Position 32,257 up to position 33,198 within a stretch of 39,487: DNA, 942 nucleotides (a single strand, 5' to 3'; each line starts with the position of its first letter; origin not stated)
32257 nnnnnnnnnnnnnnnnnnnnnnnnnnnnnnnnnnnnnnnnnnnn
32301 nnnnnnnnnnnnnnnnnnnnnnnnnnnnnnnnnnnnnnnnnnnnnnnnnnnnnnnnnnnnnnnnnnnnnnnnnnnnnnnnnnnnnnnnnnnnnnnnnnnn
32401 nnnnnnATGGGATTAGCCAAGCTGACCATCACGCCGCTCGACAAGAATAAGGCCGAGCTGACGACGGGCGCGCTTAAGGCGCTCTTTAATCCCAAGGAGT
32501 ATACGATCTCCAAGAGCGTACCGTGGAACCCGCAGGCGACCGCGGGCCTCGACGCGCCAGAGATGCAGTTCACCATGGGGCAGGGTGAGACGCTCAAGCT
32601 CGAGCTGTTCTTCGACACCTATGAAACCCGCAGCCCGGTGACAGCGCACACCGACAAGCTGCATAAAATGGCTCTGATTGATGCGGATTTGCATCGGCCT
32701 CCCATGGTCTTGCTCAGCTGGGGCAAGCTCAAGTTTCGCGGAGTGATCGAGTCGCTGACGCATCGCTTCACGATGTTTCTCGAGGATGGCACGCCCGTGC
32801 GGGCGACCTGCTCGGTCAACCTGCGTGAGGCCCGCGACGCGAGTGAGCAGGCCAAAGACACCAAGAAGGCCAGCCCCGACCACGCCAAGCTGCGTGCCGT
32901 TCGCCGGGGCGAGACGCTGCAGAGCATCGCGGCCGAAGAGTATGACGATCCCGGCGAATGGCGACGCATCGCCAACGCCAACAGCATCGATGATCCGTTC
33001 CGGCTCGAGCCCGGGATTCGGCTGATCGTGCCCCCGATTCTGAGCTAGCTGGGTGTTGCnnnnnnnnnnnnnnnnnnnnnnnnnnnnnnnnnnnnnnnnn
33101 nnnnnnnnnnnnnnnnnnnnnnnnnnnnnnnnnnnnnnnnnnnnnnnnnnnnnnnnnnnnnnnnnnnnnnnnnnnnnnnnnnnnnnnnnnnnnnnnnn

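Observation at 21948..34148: Contractile-injection/tailocin-like operon with the complete sheath-tube-tape-measure-hub half but no baseplate wedge, spike, ATPase or payload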

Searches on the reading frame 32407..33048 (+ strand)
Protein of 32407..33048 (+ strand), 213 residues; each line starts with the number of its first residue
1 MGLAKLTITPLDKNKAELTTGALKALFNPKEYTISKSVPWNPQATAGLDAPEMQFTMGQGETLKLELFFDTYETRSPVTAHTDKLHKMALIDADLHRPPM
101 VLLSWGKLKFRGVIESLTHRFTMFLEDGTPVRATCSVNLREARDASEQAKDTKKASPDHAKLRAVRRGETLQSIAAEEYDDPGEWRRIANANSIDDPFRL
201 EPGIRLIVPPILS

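Call 3: search_protein_families(library=pfam, proteins=[window:32407-33048:+], max_evalue=0.01)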
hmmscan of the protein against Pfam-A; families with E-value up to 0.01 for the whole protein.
window:32407-33048:+ (213 aa): 3 families
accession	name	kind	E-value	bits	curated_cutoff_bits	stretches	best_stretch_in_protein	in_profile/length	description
PF19266.4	CIS_tube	-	6e-38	130.5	27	1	3-150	2-158/158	Contractile injection system tube protein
PF06995.16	Phage_P2_GpU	-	1e-06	28.8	27.5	1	30-144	13-120/120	Phage P2 GpU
PF01476.26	LysM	-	0.00013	22.3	20.9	1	165-209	3-43/43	LysM domain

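Call 66: search_protein_families(library=ncbifam, proteins=[window:32407-33048:+], max_evalue=0.01)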
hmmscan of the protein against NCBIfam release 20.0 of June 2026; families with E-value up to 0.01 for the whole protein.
window:32407-33048:+ (213 aa): 1 family
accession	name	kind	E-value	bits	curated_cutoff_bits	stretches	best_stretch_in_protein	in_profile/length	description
NF008399.0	PRK11198.1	equivalog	0.00013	22.4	134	1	152-210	88-147/149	peptidoglycan-binding protein LysM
